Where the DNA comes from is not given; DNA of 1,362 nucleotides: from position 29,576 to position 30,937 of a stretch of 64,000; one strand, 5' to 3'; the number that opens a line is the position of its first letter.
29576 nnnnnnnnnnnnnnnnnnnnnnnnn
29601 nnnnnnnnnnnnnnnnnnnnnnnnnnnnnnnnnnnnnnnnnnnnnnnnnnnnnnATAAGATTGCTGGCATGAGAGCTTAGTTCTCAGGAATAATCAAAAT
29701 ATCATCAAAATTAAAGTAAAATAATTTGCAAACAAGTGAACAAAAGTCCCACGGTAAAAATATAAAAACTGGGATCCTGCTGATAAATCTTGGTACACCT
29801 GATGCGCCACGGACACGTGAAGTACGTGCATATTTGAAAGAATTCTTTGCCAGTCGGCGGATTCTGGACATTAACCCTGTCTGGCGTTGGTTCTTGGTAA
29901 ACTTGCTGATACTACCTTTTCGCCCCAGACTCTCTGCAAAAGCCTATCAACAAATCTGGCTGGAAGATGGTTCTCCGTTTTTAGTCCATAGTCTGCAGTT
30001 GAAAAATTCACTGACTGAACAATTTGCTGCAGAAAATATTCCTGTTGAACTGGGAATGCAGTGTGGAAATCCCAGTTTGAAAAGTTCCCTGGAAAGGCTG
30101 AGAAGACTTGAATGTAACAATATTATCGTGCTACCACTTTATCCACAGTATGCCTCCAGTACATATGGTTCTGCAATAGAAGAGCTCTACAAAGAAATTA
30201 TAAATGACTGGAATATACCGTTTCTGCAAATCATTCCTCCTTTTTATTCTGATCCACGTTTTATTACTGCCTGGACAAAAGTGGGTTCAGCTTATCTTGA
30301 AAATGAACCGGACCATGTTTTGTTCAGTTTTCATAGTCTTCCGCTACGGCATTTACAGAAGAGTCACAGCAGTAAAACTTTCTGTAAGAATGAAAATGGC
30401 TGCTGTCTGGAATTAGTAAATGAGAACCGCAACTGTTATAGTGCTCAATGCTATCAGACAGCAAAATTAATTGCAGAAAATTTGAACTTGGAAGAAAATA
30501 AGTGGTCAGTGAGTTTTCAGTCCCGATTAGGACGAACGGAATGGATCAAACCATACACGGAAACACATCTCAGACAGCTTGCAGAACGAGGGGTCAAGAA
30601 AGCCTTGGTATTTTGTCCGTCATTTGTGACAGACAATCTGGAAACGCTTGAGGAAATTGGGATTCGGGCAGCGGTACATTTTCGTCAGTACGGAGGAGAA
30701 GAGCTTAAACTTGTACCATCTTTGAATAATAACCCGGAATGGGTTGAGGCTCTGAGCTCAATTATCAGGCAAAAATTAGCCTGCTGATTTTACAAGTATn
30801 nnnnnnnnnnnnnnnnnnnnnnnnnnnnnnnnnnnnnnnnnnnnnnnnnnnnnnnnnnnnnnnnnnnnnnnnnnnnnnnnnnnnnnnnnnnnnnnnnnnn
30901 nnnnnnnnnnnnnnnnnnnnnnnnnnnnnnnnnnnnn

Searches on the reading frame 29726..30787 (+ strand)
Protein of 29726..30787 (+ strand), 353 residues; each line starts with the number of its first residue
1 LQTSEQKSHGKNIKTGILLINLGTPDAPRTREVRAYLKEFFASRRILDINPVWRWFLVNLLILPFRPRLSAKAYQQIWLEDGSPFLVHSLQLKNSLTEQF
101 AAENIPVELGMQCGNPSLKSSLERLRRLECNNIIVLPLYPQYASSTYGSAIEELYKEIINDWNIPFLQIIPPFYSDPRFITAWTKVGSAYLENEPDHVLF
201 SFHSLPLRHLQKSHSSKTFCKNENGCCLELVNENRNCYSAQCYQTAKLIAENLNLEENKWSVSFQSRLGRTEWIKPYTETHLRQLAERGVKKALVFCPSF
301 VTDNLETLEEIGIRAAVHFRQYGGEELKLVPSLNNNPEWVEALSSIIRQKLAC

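Call 71: search_protein_families(library=pfam, proteins=[window:29726-30787:+], max_evalue=0.00001)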
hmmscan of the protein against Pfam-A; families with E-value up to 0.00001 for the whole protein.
window:29726-30787:+ (353 aa): 1 family
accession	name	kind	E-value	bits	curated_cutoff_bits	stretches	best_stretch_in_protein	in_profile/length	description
PF00762.24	Ferrochelatase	-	8.4e-97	324.4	27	1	14-350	1-316/317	Ferrochelatase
